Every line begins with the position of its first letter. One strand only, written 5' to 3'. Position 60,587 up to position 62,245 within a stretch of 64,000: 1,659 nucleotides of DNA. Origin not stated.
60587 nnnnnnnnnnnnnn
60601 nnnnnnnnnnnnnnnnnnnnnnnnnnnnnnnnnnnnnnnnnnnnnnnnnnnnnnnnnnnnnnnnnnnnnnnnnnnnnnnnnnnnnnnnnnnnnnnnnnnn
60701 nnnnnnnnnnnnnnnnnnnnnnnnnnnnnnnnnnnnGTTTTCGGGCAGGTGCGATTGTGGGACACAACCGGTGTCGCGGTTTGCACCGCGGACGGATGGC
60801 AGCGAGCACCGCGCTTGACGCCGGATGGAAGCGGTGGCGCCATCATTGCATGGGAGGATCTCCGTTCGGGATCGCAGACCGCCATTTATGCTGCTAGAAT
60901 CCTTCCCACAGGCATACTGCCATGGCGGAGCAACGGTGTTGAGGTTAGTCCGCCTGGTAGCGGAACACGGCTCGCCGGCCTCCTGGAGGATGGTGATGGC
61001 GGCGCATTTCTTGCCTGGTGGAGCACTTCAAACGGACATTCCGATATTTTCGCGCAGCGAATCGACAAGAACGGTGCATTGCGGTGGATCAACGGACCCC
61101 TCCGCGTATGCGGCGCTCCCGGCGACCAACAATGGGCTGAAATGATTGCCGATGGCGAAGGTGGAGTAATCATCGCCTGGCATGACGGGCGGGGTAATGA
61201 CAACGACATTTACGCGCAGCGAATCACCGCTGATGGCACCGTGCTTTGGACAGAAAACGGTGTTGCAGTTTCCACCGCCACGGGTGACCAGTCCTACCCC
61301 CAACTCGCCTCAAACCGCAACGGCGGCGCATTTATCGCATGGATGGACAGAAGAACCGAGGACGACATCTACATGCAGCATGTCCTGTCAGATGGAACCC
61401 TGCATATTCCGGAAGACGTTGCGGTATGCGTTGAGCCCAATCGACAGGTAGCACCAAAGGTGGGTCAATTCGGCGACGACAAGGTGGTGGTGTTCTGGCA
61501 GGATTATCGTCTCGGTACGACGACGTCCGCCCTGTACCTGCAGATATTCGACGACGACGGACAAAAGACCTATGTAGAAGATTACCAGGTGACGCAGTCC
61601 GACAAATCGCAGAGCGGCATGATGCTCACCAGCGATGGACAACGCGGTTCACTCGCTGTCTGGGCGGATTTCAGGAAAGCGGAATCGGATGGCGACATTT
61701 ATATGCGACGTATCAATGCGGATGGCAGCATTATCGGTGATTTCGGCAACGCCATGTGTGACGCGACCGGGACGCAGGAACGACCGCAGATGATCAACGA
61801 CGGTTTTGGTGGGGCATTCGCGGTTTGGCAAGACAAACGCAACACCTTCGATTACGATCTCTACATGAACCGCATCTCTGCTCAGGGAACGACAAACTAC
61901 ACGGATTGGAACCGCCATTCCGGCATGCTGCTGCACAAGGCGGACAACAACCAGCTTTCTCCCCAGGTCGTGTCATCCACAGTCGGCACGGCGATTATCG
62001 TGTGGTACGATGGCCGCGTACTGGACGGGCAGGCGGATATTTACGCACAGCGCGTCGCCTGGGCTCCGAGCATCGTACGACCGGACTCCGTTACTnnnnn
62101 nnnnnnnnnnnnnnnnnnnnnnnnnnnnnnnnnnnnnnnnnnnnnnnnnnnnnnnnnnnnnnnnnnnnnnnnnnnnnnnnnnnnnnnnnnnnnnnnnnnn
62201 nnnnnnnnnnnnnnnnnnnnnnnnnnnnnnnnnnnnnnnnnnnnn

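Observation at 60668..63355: T9SS cargo protein with eight ~50-aa repeats that predict an 8-bladed beta-propeller of unclear family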

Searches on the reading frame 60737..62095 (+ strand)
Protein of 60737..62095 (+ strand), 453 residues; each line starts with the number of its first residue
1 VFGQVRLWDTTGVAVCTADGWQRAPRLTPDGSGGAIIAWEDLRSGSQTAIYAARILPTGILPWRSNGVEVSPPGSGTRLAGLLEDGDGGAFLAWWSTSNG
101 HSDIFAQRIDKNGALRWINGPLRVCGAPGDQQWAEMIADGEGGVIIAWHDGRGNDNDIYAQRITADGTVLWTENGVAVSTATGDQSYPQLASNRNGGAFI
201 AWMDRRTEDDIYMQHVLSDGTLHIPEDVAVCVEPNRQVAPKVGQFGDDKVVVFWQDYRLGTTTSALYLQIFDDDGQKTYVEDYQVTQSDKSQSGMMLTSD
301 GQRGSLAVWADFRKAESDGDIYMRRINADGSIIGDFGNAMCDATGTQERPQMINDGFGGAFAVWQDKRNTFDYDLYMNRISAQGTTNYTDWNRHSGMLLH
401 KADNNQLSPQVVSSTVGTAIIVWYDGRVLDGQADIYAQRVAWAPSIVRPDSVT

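Call 7: search_protein_families(library=pfam, proteins=[window:60746-62071:+], max_evalue=10)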
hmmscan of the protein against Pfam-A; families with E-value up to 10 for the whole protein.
seq(442 aa): 5 families
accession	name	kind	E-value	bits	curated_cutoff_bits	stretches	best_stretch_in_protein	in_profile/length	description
PF04616.20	Glyco_hydro_43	-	0.0021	17.9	32.2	0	77-110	124-159/288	Glycosyl hydrolases family 43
PF17164.10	DUF5122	-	0.013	16.2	27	1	308-329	11-32/36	Domain of unknown function (DUF5122) beta-propeller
PF12605.13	CK1gamma_C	-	0.22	12.9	21.2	0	392-414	52-73/89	Casein kinase 1 gamma C terminal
PF07372.17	DUF1491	-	0.41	11.4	25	0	114-172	6-64/104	Protein of unknown function (DUF1491)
PF14517.12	Tachylectin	-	1.2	9.2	29.8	1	99-194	52-142/230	Tachylectin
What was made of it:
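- There are sub-threshold GH43 matches (17.9 bits against a cutoff of 32.2; call 7).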

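Call 9: find_homologous_proteins(query=window:60746-62071:+, max_evalue=0.001)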
Query seq(442 aa) (442 aa): 6182 proteins with E <= 0.001 among 8000 candidates; the best 120 are listed.
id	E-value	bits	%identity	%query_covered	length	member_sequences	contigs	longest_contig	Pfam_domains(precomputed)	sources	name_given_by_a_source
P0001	1.9e-214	731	40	98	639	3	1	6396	PF03640.21,PF00801.27,PF01833.31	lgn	-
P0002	8.6e-161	554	38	98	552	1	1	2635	PF07372.18,PF18962.8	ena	-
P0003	1.2e-159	550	33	96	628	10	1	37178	PF07372.18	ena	-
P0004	4.5e-158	545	37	98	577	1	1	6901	PF24700.2,PF18962.8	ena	-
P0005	9.3e-155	534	35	97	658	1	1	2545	PF13448.12,PF18962.8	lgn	-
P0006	4.5e-151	522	36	86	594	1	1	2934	PF18962.8,PF13860.13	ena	-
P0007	1.5e-145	504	37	98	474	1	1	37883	PF13448.12,PF07372.18,PF06832.19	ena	-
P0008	4.5e-142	492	34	98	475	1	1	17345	PF21910.3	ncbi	-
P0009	8.1e-142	492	36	98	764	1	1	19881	PF05345.19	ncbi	-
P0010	4.1e-140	486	35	94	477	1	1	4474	PF26240.1,PF07372.18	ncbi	-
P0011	1.8e-139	484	34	96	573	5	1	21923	PF18962.8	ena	-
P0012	2.2e-138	480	33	100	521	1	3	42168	PF03640.21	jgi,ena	jgi:predicted lipoprotein with Yx(FWY)xxD motif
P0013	3.8e-138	479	36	92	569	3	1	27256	PF18962.8,PF13860.13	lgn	-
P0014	1.0e-136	475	38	96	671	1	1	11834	PF18962.8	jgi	jgi:hypothetical protein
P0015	1.4e-136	474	35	96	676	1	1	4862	PF18962.8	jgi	jgi:hypothetical protein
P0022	6.8e-133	462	37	97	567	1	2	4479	PF26549.1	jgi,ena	-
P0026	3.0e-130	453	32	97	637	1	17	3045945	PF18962.8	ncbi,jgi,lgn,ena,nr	ncbi:MAG: T9SS type A sorting domain-containing protein [Chitinophagaceae bacterium]|jgi:predicted l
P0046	4.3e-127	443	33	97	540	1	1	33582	-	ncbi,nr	ncbi:MAG: hypothetical protein JW891_18670 [Candidatus Lokiarchaeota archaeon]|nr:hypothetical prote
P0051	4.3e-125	436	37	99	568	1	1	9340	PF03640.21,PF01833.31,PF14061.13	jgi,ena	-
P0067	1.7e-121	425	38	98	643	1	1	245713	PF03640.21,PF07372.18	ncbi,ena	-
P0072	6.9e-121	423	33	96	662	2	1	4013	PF03640.21,PF07372.18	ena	-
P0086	6.4e-119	416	39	97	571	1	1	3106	PF03640.21,PF06832.19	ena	-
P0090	1.0e-118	415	38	97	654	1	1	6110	PF03640.21,PF18962.8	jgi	jgi:hypothetical protein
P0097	7.5e-118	413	36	97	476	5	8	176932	PF07372.18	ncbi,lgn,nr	ncbi:MAG: hypothetical protein NG747_04820 [Candidatus Brocadia sp.]|nr:hypothetical protein [Candid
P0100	1.8e-117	411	35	98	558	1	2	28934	PF03640.21,PF07372.18,PF18962.8,PF13860.13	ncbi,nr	ncbi:MAG: T9SS type A sorting domain-containing protein [Candidatus Latescibacteria bacterium]|nr:T9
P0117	2.7e-115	404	38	86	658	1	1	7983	PF03640.21,PF14061.13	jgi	jgi:hypothetical protein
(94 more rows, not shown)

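Call 11: search_protein_families(library=pfam, proteins=[P0001, P0004, P0008, P0010, P0012, P0022, P0026, P0046, P0097], max_evalue=0.01)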
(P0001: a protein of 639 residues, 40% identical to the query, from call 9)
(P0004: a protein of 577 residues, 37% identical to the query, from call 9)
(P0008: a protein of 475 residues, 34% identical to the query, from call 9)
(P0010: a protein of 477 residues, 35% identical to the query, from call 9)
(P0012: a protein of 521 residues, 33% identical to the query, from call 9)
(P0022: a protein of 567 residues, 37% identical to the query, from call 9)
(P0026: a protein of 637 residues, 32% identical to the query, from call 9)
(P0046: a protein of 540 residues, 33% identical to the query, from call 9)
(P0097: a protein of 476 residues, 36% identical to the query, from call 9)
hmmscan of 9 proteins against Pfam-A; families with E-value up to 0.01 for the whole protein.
P0001 (639 aa): 7 families
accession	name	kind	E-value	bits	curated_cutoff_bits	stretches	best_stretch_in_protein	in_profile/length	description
PF01833.30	TIG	-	5.7e-09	36.3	20.9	1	128-202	1-79/84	IPT/TIG domain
PF03640.20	Lipoprotein_15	-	2.7e-07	30.4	24.4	0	580-617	6-43/47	Secreted repeat of unknown function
PF00801.26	PKD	-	3.4e-07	30.6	23.5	1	41-113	3-73/80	PKD domain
PF06832.18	BiPBP_C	-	5e-05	23.5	26.8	0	219-275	8-64/90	Penicillin-Binding Protein C-terminus Family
PF07372.17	DUF1491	-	0.00016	22.4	25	0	554-590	28-64/104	Protein of unknown function (DUF1491)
PF14061.12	Mtf2_C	-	0.00061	20.4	27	0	295-314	21-40/48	Polycomb-like MTF2 factor 2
PF22352.2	K319L-like_PKD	-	0.00065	20.1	27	1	49-121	8-84/84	K319L-like, PKD domain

P0004 (577 aa): 6 families
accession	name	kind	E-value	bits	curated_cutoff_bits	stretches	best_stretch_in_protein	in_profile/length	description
PF18962.6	Por_Secre_tail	-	3.2e-10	40.6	27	1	494-574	2-74/75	Secretion system C-terminal sorting domain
PF24700.1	Vein_beta-barrel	-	6.2e-06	26.7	27.7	0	227-250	57-80/122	Vein beta-barrel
PF07403.16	DUF1505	-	0.00011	22.8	25.4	0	110-159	51-101/114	Protein of unknown function (DUF1505)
PF18505.6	DUF5619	-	0.00026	21.4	25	0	106-129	32-55/85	Domain of unknown function (DUF5619)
PF24797.1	Beta-prop_WDR35_TULP_N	-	0.0012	18.5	80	0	204-261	77-133/332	WDR35/TULP4 N-terminal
PF13448.11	DUF4114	-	0.0046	18.3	27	0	333-403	4-74/85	Domain of unknown function (DUF4114)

P0008 (475 aa): 3 families
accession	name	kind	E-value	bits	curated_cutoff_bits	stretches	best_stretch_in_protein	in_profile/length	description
PF21910.2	GH85_C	-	8.7e-06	26.5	27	0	268-296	19-47/95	GH85 endohexosaminidases, C-terminal domain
PF14061.12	Mtf2_C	-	0.00053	20.6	27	0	280-294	24-38/48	Polycomb-like MTF2 factor 2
PF07471.18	Phage_Nu1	-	0.0055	16.8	30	0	25-62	18-51/164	Phage DNA packaging protein Nu1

P0010 (477 aa): 2 families
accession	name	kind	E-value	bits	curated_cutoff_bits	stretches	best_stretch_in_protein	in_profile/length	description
PF07372.17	DUF1491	-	3.1e-08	34.3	25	0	104-140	28-64/104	Protein of unknown function (DUF1491)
PF14061.12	Mtf2_C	-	0.00013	22.6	27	0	118-136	22-40/48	Polycomb-like MTF2 factor 2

P0012 (521 aa): 1 family
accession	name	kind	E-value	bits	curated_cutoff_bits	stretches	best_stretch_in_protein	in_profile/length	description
PF03640.20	Lipoprotein_15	-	9e-08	31.9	24.4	0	153-185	6-38/47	Secreted repeat of unknown function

P0022 (567 aa): 5 families
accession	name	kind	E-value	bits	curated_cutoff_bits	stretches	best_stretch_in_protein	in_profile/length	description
PF13860.13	FlgD_ig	-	0.0001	22.6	27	1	494-552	10-73/79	FlgD Ig-like domain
PF14061.12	Mtf2_C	-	0.00014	22.4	27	0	287-303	24-40/48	Polycomb-like MTF2 factor 2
PF12989.12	DUF3873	-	0.00072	20.4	27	0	250-268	4-22/68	Domain of unknown function, B. Theta Gene description (DUF3873)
PF18962.6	Por_Secre_tail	-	0.0016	19.1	27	1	488-563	3-73/75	Secretion system C-terminal sorting domain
PF07403.16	DUF1505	-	0.0073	16.9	25.4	0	224-261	54-91/114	Protein of unknown function (DUF1505)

P0026 (637 aa): 2 families
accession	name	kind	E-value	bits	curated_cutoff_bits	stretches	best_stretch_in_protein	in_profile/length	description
PF18962.6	Por_Secre_tail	-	2.1e-09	37.9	27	1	564-636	1-75/75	Secretion system C-terminal sorting domain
PF22633.2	F5_F8_type_C_2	-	0.0041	18.1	27.8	0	465-517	24-76/91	NedA-like, galactose-binding domain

P0046 (540 aa): 2 families
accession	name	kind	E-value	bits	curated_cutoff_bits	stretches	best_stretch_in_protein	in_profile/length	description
PF04616.20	Glyco_hydro_43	-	7e-05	22.8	32.2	0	289-327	120-161/288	Glycosyl hydrolases family 43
PF07372.17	DUF1491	-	0.0041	17.9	25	0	189-224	29-64/104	Protein of unknown function (DUF1491)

P0097 (476 aa): 1 family
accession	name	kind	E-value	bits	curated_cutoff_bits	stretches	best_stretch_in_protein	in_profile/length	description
PF07372.17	DUF1491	-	2.5e-08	34.6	25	0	265-314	13-64/104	Protein of unknown function (DUF1491)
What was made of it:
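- On PF03640 Lipoprotein_15 (COG4315, Yx(FWY)xxD repeat): Some homologs reach 30-32 bits but with 0 stretches passing (call 11).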

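Call 17: search_solved_structures(query=A1, max_evalue=10, show_alignments=2)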
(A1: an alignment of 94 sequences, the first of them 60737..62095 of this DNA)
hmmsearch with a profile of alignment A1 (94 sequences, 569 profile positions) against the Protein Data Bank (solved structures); distinct sequences matched with E-value up to 10: 7.
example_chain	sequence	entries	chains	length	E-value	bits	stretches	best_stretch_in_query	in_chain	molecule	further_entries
9whd_A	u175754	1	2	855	0.015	16.9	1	455-560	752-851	GH167 glycoside hydrolase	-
6za2_A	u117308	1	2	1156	0.11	14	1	453-563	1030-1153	Por secretion system protein porU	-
8glk_D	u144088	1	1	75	0.27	12.8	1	487-563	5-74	Endonuclease I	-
8xi2_E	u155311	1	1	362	0.73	11.3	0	271-318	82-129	U5-40K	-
7sty_A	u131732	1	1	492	0.79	11.2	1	325-376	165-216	Coronin-1C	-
8bda_C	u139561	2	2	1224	0.84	11.1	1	142-208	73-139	Intraflagellar transport protein 121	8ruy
8glj_D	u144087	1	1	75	1.2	10.6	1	487-562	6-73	Por secretion system C-terminal sorting domain-containing protein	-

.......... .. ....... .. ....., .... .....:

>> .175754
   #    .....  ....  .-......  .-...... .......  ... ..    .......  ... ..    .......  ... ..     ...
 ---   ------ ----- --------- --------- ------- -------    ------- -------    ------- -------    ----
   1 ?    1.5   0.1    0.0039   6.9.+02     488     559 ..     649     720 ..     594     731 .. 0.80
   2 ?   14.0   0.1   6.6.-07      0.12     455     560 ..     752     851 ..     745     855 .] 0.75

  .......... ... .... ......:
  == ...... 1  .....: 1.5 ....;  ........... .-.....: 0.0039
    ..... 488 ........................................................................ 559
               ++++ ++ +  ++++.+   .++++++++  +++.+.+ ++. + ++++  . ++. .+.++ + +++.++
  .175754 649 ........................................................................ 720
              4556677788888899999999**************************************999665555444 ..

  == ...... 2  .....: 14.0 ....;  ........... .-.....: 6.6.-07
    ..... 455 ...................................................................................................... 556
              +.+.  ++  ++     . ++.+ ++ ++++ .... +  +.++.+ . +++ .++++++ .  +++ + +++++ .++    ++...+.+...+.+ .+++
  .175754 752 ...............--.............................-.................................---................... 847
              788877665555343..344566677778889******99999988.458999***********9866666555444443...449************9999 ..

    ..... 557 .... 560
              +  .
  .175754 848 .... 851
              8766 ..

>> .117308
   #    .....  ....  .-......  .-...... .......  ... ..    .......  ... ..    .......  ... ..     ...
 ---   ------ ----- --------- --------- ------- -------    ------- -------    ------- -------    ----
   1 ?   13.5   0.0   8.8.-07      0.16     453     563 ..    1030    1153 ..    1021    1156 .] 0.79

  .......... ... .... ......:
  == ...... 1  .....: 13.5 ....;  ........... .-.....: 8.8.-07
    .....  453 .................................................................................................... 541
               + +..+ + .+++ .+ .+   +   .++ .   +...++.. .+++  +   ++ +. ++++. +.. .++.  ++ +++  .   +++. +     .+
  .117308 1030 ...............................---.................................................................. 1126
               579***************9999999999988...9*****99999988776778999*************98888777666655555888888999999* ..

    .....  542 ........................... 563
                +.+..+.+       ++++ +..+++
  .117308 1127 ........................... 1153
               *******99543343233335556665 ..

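Call 23: predict_structure(alignment_id=A1)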
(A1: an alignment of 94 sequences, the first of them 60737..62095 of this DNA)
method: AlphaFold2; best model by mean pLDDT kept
length: 453 residues; sequences in the alignment: 94
mean_pLDDT: 92.7   pTM: 0.92
mean pLDDT of the five models: 92.7, 92.3, 92.1, 91.9, 91.2
residues with pLDDT >= 90: 388; 70-90: 45; 50-70: 9; < 50: 11
segments of 3 or more residues with pLDDT < 50: 446-453
pLDDT, mean of each block of 10 residues (from residue 1): 70 95 97 98 95 97 97 94 98 96 98 96 97 97 98 96 98 97 97 96 96 98 95 96 93 95 93 93 91 94 94 90 93 86 95 95 94 95 80 77 95 96 92 94 59 41
secondary structure, 60 per line:
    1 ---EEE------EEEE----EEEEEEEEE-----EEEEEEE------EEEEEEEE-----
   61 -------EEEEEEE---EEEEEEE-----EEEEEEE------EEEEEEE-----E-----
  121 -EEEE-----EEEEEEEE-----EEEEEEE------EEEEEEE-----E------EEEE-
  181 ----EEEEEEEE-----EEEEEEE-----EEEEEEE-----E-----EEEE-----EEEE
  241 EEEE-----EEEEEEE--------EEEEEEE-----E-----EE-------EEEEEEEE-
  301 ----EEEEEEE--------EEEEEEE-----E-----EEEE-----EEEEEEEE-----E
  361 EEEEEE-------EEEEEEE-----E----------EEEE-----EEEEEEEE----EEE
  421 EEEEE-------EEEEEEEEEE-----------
elements in order: E4-6 E13-16 E21-29 E35-41 E48-55 E68-74 E78-84 E90-96 E103-109 E122-125 E131-138 E144-150 E157-163 E176-179 E185-192 E198-204 E210-216 E228-231 E237-244 E250-256 E265-271 E292-299 E305-311 E320-326 E338-341 E347-354 E360-366 E374-380 E397-400 E406-413 E418-425 E433-442
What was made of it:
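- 60746..62071 (+): Eight-bladed beta-propeller domain (residues 27-468). AF2 pLDDT 92.7, pTM 0.92, 32 strands (call 23).
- On Beta-propeller fold, eight blades: The AF2 model has pLDDT 92.7 and pTM 0.92 with 32 strands in an 8x4 pattern (call 23).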

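Call 26: fold_search(model_id=the predicted structure, library=pdb)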
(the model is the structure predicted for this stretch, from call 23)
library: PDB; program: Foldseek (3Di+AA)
matches with E <= 10: 954; with E <= 0.001: 523
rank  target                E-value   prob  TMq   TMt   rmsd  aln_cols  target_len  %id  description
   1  7roo                  1.1e-12  1.00  0.59  0.43   5.9       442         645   14  Crystal structure of Friedel-Crafts alkylating enzyme CylK from Cylindospermum licheniforme with bromide (released 2022-03-23)
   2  6gxs_A                7.5e-10  1.00  0.56  0.67   5.5       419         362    9  Crystal structure of CV39L lectin from Chromobacterium violaceum at 1.8 A resolution (released 2019-12-04)
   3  6gxs_C                1.2e-09  1.00  0.55  0.66   5.6       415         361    9  Crystal structure of CV39L lectin from Chromobacterium violaceum at 1.8 A resolution (released 2019-12-04)
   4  2ya4_A                4.4e-09  1.00  0.39  0.38  13.4       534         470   10  Crystal structure of Streptococcus pneumoniae NanA (TIGR4) (released 2011-04-27)
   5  7esn_A                5.1e-09  1.00  0.47  0.49  10.5       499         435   12  Crystal structure of a L-rhamnose-alpha-1,4-D-glucuronate lyase from Fusarium oxysporum 12S, H105F Rha-GlcA complex (released 2021-08-04)
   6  6gxs_D                7.7e-09  1.00  0.54  0.65   5.8       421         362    9  Crystal structure of CV39L lectin from Chromobacterium violaceum at 1.8 A resolution (released 2019-12-04)
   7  5mul                  1.1e-08  1.00  0.50  0.58   7.0       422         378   10  Glycoside Hydrolase BT3686 bound to Glucuronic Acid (released 2017-04-26)
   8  7a54_A                1.1e-08  1.00  0.38  0.37  13.0       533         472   11  Two copies of the catalytic domain of NanA sialidase from Streptococcus pneumoniae juxtaposed in the P212121 space gro (released 2020-11-18)
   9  2w20_A                1.7e-08  1.00  0.40  0.39  13.3       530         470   10  Structure of the catalytic domain of the native NanA sialidase from Streptococcus pneumoniae (released 2008-12-23)
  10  2ya7_B                1.9e-08  1.00  0.40  0.39  13.3       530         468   10  Crystal structure of Streptococcus pneumoniae NanA (TIGR4) in complex with Zanamivir (released 2011-04-27)
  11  2w38                  2.0e-08  1.00  0.42  0.43  16.9       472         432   11  Crystal structure of the pseudaminidase from Pseudomonas aeruginosa (released 2008-12-23)
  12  2ya7_A                2.1e-08  1.00  0.40  0.39  13.2       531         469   11  Crystal structure of Streptococcus pneumoniae NanA (TIGR4) in complex with Zanamivir (released 2011-04-27)
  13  3h6j                  2.4e-08  1.00  0.42  0.43  16.8       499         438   10  Crystal structure of a putative neuraminidase from Pseudomonas aeruginosa (released 2009-05-12)
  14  6qzh                  2.6e-08  1.00  0.38  0.26  13.3       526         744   10  Structure of the human CC Chemokine Receptor 7 in complex with the intracellular allosteric antagonist Cmp2105 and the i (released 2019-09-04)
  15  3h71_B                2.7e-08  1.00  0.41  0.40  13.0       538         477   10  Crystal structure of Streptococcus pneumoniae D39 neuraminidase A precursor (NanA) (released 2009-05-12)
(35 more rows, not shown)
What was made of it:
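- Foldseek's best PDB hits include enzymes (CylK, sialidases, GH145, PL25/PL42; call 26). The Foldseek PDB list is headed by CylK (E=1e-12, TM 0.59) and includes sialidases, GH145, and PL25/PL42 lyases (call 26). Identity to these enzymes is at most 14% and TM at most 0.59, and they have 6-7 blades (call 26).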
